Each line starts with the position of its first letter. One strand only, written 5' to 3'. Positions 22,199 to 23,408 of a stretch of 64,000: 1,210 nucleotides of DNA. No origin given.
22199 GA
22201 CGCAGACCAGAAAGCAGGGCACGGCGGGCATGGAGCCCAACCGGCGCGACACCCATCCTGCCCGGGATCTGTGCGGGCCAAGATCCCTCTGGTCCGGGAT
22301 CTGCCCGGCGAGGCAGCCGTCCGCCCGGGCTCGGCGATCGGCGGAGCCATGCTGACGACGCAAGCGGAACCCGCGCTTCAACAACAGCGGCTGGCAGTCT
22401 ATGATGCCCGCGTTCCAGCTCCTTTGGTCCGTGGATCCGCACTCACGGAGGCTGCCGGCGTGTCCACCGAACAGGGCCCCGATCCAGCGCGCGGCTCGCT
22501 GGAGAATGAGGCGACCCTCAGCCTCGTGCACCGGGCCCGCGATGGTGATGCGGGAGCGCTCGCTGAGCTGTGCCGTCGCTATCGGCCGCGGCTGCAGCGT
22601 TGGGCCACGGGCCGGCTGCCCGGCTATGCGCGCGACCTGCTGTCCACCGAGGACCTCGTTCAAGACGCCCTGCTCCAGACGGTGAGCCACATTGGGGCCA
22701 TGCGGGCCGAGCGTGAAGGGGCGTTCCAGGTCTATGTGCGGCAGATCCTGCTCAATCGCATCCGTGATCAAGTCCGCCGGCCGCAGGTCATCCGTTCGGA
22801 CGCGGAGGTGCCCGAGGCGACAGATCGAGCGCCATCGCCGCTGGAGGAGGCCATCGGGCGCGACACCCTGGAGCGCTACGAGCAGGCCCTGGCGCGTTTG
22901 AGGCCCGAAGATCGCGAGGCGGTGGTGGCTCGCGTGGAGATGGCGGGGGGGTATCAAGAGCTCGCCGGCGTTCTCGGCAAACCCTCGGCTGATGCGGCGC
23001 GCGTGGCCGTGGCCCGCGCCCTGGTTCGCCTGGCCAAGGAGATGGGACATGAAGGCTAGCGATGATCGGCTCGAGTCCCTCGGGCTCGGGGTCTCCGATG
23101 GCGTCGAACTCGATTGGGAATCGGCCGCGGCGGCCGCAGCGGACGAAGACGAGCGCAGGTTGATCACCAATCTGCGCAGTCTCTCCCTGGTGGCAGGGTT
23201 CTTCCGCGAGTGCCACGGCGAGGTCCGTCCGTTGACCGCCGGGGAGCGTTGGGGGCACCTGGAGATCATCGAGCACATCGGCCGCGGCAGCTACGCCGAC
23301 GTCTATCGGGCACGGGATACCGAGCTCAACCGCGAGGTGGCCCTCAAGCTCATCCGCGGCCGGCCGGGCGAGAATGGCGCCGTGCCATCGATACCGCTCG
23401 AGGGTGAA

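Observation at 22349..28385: ECF sigma factor translationally coupled to a transmembrane Ser/Thr kinase, followed by a TPR-CHAT protease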

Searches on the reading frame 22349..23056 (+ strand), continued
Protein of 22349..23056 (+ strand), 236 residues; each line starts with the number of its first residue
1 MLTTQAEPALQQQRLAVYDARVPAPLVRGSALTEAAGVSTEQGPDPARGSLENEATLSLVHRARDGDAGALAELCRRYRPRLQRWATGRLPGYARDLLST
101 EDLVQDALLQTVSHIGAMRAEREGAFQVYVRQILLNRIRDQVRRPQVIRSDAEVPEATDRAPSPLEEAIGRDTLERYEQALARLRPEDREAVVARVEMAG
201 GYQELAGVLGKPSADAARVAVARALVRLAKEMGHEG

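Call 45: search_protein_families(library=pfam, proteins=[L016:10551-10820:+, L025:10581-10780:+, L015:10545-10790:+, L024:10545-10784:+, L044:10551-10778:+, L002:8590-8856:+, L051:10587-10886:+, L040:10563-10790:+, L014:10584-10877:+], max_evalue=10)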
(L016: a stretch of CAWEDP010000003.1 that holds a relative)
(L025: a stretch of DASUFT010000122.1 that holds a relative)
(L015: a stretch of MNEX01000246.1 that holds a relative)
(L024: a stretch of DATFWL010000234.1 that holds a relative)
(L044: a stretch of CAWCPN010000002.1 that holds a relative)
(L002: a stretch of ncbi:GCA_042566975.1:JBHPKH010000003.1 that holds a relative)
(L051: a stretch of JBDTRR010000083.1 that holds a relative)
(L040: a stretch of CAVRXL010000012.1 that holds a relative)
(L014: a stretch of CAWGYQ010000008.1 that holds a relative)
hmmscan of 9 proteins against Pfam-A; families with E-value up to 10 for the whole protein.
L016:10551-10820:+ (90 aa): 0 families

L025:10581-10780:+ (66 aa): 0 families

L015:10545-10790:+ (82 aa): 0 families

L024:10545-10784:+ (80 aa): 0 families

L044:10551-10778:+ (76 aa): 0 families

L002:8590-8856:+ (89 aa): 0 families

L051:10587-10886:+ (100 aa): 0 families

L040:10563-10790:+ (76 aa): 0 families

L014:10584-10877:+ (98 aa): 0 families

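Call 58: search_protein_families(library=padloc, proteins=[window:22460-23056:+], max_evalue=0.001)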
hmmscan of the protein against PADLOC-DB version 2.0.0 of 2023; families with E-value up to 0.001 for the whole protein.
window:22460-23056:+ (199 aa): 0 families

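Call 69: search_protein_families(library=pfam, proteins=[L013:10545-13415:+, L014:10584-13247:+, L015:10545-13142:+, L017:10567-13776:+, L018:8365-11340:+, L023:1014-3932:+, L030:4888-7743:+, L044:10551-13553:+, L045:10551-12374:+, L079:10569-12266:+], max_evalue=0.0001)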
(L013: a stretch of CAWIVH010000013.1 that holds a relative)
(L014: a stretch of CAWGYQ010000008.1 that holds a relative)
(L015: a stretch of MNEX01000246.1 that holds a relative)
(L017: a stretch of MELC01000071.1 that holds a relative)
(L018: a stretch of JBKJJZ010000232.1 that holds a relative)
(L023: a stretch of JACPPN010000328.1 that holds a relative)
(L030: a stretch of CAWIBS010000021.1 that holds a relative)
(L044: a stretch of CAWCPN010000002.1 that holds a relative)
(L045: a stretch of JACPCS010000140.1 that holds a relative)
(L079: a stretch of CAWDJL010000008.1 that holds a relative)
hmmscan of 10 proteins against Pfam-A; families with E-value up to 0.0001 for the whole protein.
L013:10545-13415:+ (957 aa): 4 families
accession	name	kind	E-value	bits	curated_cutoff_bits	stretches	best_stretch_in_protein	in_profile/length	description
PF00069.31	Pkinase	-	1.4e-44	153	31.7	1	82-326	2-252/263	Protein kinase domain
PF07714.23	PK_Tyr_Ser-Thr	-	3.1e-28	99.2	23.1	1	82-282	2-208/258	Protein tyrosine and serine/threonine kinase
PF07676.18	PD40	-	1.1e-20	73.5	20.9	0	744-765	13-32/38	WD40-like Beta Propeller Repeat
PF03109.22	ABC1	-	4.4e-05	23.2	22.9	0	156-231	145-219/244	ABC1 atypical kinase-like domain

L014:10584-13247:+ (888 aa): 10 families
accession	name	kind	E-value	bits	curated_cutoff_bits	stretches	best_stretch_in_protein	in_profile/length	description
PF00069.31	Pkinase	-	2.9e-42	145.3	31.7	1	100-345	2-252/263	Protein kinase domain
PF07714.23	PK_Tyr_Ser-Thr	-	7.8e-29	101.2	23.1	1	99-344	1-248/258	Protein tyrosine and serine/threonine kinase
PF13432.12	TPR_16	-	9.3e-12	45.6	32.7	1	740-790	4-54/65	Tetratricopeptide repeat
PF07719.23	TPR_2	-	4.1e-10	39.4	27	0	738-765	6-33/34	Tetratricopeptide repeat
PF14559.12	TPR_19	-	8.1e-10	39.3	25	1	747-792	5-50/68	Tetratricopeptide repeat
PF13181.12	TPR_8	-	5.2e-09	36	25.7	0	829-854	5-30/34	Tetratricopeptide repeat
PF13431.12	TPR_17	-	4.3e-08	33.2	24.4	0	688-719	2-33/34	Tetratricopeptide repeat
PF13414.12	TPR_11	-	4e-07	30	26.8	0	748-781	9-42/42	TPR repeat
PF00515.34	TPR_1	-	9.8e-07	28.8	27.8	0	740-766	8-34/34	Tetratricopeptide repeat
PF13428.12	TPR_14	-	4.6e-05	24.1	23.5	0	738-775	6-43/44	Tetratricopeptide repeat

L015:10545-13142:+ (866 aa): 10 families
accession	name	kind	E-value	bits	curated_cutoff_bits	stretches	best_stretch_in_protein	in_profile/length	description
PF00069.31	Pkinase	-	1.5e-45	156.1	31.7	1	85-335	3-258/263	Protein kinase domain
PF07714.23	PK_Tyr_Ser-Thr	-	2.9e-30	105.9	23.1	1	84-328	2-248/258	Protein tyrosine and serine/threonine kinase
PF07719.23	TPR_2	-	6.4e-10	38.8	27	0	666-697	1-32/34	Tetratricopeptide repeat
PF13414.12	TPR_11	-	4.8e-09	36.2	26.8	0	715-745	9-39/42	TPR repeat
PF13431.12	TPR_17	-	1.2e-08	35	24.4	0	724-754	3-33/34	Tetratricopeptide repeat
PF00515.34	TPR_1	-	2.8e-08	33.7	27.8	0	632-665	1-34/34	Tetratricopeptide repeat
PF14559.12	TPR_19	-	2.9e-07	31.1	25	0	713-770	4-61/68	Tetratricopeptide repeat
PF13424.12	TPR_12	-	9.8e-06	26.1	30.1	0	704-755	7-59/77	Tetratricopeptide repeat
PF13432.12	TPR_16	-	6.5e-05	23.7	32.7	0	644-697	9-62/65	Tetratricopeptide repeat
PF13428.12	TPR_14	-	7e-05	23.6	23.5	0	705-742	6-43/44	Tetratricopeptide repeat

L017:10567-13776:+ (1070 aa): 3 families
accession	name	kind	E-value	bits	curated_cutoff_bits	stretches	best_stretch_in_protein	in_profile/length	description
PF00069.31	Pkinase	-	8.7e-42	143.8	31.7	1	101-347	3-254/263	Protein kinase domain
PF07714.23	PK_Tyr_Ser-Thr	-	2.3e-28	99.7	23.1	1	99-345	1-249/258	Protein tyrosine and serine/threonine kinase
PF07676.18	PD40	-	5.3e-06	26.7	20.9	0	771-787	14-30/38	WD40-like Beta Propeller Repeat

L018:8365-11340:+ (992 aa): 5 families
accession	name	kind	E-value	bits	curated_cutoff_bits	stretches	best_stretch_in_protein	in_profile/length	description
PF00069.31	Pkinase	-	3e-35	122.3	31.7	1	74-277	3-204/263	Protein kinase domain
PF07714.23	PK_Tyr_Ser-Thr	-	3.1e-26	92.7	23.1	1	76-308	5-240/258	Protein tyrosine and serine/threonine kinase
PF07676.18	PD40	-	2e-18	66.2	20.9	0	588-615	3-30/38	WD40-like Beta Propeller Repeat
PF00930.27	DPPIV_N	-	9.2e-06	25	22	0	696-730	88-123/354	Dipeptidyl peptidase IV (DPP IV) N-terminal region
PF01636.29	APH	-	2.7e-05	24.5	23.2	0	77-189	4-110/239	Phosphotransferase enzyme family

L023:1014-3932:+ (973 aa): 4 families
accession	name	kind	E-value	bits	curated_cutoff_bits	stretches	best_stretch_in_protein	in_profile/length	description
PF00069.31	Pkinase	-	6.8e-45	154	31.7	1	88-293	2-204/263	Protein kinase domain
PF07714.23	PK_Tyr_Ser-Thr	-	5.1e-30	105.1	23.1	1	88-332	2-248/258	Protein tyrosine and serine/threonine kinase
PF07676.18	PD40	-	6.9e-19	67.7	20.9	0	598-628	6-37/38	WD40-like Beta Propeller Repeat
PF00930.27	DPPIV_N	-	3.8e-05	23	22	0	699-716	44-61/354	Dipeptidyl peptidase IV (DPP IV) N-terminal region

L030:4888-7743:+ (952 aa): 10 families
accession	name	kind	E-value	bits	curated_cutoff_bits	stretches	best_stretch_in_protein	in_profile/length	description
PF00069.31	Pkinase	-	7.1e-42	144.1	31.7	1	164-415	3-259/263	Protein kinase domain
PF07714.23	PK_Tyr_Ser-Thr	-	1.2e-28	100.6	23.1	1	162-408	1-249/258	Protein tyrosine and serine/threonine kinase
PF14559.12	TPR_19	-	8.6e-13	48.9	25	1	801-846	7-52/68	Tetratricopeptide repeat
PF13431.12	TPR_17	-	3.3e-10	39.9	24.4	0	739-772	1-34/34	Tetratricopeptide repeat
PF07719.23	TPR_2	-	1.5e-09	37.7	27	0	757-783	7-33/34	Tetratricopeptide repeat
PF13428.12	TPR_14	-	1.1e-07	32.2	23.5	0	753-792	3-42/44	Tetratricopeptide repeat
PF13414.12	TPR_11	-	1.4e-07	31.5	26.8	0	766-792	9-35/42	TPR repeat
PF00515.34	TPR_1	-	1.2e-06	28.5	27.8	0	655-671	18-34/34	Tetratricopeptide repeat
PF13432.12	TPR_16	-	3.7e-06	27.7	32.7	1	798-846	10-58/65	Tetratricopeptide repeat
PF13181.12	TPR_8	-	5.6e-06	26.5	25.7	0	896-919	8-31/34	Tetratricopeptide repeat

L044:10551-13553:+ (1001 aa): 9 families
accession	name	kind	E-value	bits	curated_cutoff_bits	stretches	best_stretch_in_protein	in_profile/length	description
PF00069.31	Pkinase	-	1.7e-46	159.2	31.7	1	78-288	2-212/263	Protein kinase domain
PF07714.23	PK_Tyr_Ser-Thr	-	5e-33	114.9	23.1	1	77-319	1-248/258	Protein tyrosine and serine/threonine kinase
PF07719.23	TPR_2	-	9.7e-09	35.1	27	0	616-646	4-34/34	Tetratricopeptide repeat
PF03109.22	ABC1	-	3e-08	33.5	22.9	1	149-225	144-219/244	ABC1 atypical kinase-like domain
PF13432.12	TPR_16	-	5.3e-06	27.2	32.7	0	544-606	3-60/65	Tetratricopeptide repeat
PF13428.12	TPR_14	-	6.2e-06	26.8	23.5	0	616-654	4-42/44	Tetratricopeptide repeat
PF13181.12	TPR_8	-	1.4e-05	25.3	25.7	0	616-646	4-34/34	Tetratricopeptide repeat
PF13174.12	TPR_6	-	2e-05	25.4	26.3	0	621-646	9-33/33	Tetratricopeptide repeat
PF13431.12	TPR_17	-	3.5e-05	24.2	24.4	0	564-594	1-31/34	Tetratricopeptide repeat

L045:10551-12374:+ (608 aa): 2 families
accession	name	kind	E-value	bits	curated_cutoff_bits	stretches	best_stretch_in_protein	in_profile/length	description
PF00069.31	Pkinase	-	3.6e-40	138.5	31.7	1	82-303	3-210/263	Protein kinase domain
PF07714.23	PK_Tyr_Ser-Thr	-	1.2e-25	90.8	23.1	1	81-310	2-225/258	Protein tyrosine and serine/threonine kinase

L079:10569-12266:+ (566 aa): 3 families
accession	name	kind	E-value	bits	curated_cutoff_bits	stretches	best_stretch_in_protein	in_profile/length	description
PF00069.31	Pkinase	-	4e-43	148.1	31.7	1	79-319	3-253/263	Protein kinase domain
PF07714.23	PK_Tyr_Ser-Thr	-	3.4e-31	108.9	23.1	1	78-318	2-249/258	Protein tyrosine and serine/threonine kinase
PF01636.29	APH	-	3.6e-07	30.6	23.2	1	82-192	4-110/239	Phosphotransferase enzyme family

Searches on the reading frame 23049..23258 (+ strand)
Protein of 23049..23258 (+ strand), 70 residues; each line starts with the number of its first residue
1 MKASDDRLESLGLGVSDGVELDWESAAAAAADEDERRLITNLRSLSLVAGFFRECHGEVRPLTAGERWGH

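Call 45: search_protein_families(library=pfam, proteins=[window:23049-23258:+], max_evalue=10)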
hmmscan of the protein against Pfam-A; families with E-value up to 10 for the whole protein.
window:23049-23258:+ (70 aa): 0 families

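Call 76: search_solved_structures(query=A5, max_evalue=10, show_alignments=3)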
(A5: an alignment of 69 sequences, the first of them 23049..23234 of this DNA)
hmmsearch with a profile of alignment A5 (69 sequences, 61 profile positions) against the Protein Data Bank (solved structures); distinct sequences matched with E-value up to 10: 6.
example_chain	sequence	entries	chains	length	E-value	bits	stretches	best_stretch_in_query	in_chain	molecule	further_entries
6iyr_A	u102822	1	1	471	0.045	16.9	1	6-32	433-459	Type I modular polyketide synthase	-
1v0d_A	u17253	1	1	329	0.21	14.8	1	5-24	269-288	DNA FRAGMENTATION FACTOR 40 KDA SUBUNIT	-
7uwr_A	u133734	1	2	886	0.35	14.1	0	4-31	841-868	Narbonolide/10-deoxymethynolide synthase PikA1, modules 1 and 2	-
1yoc_A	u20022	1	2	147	0.39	13.9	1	13-25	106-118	hypothetical protein PA1835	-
6if3_A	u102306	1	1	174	0.83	12.9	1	6-36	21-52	Arf-GAP with coiled-coil, ANK repeat and PH domain-containing protein 2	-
4qyr_A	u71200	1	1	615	2.2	11.5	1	5-30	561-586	AT-less polyketide synthase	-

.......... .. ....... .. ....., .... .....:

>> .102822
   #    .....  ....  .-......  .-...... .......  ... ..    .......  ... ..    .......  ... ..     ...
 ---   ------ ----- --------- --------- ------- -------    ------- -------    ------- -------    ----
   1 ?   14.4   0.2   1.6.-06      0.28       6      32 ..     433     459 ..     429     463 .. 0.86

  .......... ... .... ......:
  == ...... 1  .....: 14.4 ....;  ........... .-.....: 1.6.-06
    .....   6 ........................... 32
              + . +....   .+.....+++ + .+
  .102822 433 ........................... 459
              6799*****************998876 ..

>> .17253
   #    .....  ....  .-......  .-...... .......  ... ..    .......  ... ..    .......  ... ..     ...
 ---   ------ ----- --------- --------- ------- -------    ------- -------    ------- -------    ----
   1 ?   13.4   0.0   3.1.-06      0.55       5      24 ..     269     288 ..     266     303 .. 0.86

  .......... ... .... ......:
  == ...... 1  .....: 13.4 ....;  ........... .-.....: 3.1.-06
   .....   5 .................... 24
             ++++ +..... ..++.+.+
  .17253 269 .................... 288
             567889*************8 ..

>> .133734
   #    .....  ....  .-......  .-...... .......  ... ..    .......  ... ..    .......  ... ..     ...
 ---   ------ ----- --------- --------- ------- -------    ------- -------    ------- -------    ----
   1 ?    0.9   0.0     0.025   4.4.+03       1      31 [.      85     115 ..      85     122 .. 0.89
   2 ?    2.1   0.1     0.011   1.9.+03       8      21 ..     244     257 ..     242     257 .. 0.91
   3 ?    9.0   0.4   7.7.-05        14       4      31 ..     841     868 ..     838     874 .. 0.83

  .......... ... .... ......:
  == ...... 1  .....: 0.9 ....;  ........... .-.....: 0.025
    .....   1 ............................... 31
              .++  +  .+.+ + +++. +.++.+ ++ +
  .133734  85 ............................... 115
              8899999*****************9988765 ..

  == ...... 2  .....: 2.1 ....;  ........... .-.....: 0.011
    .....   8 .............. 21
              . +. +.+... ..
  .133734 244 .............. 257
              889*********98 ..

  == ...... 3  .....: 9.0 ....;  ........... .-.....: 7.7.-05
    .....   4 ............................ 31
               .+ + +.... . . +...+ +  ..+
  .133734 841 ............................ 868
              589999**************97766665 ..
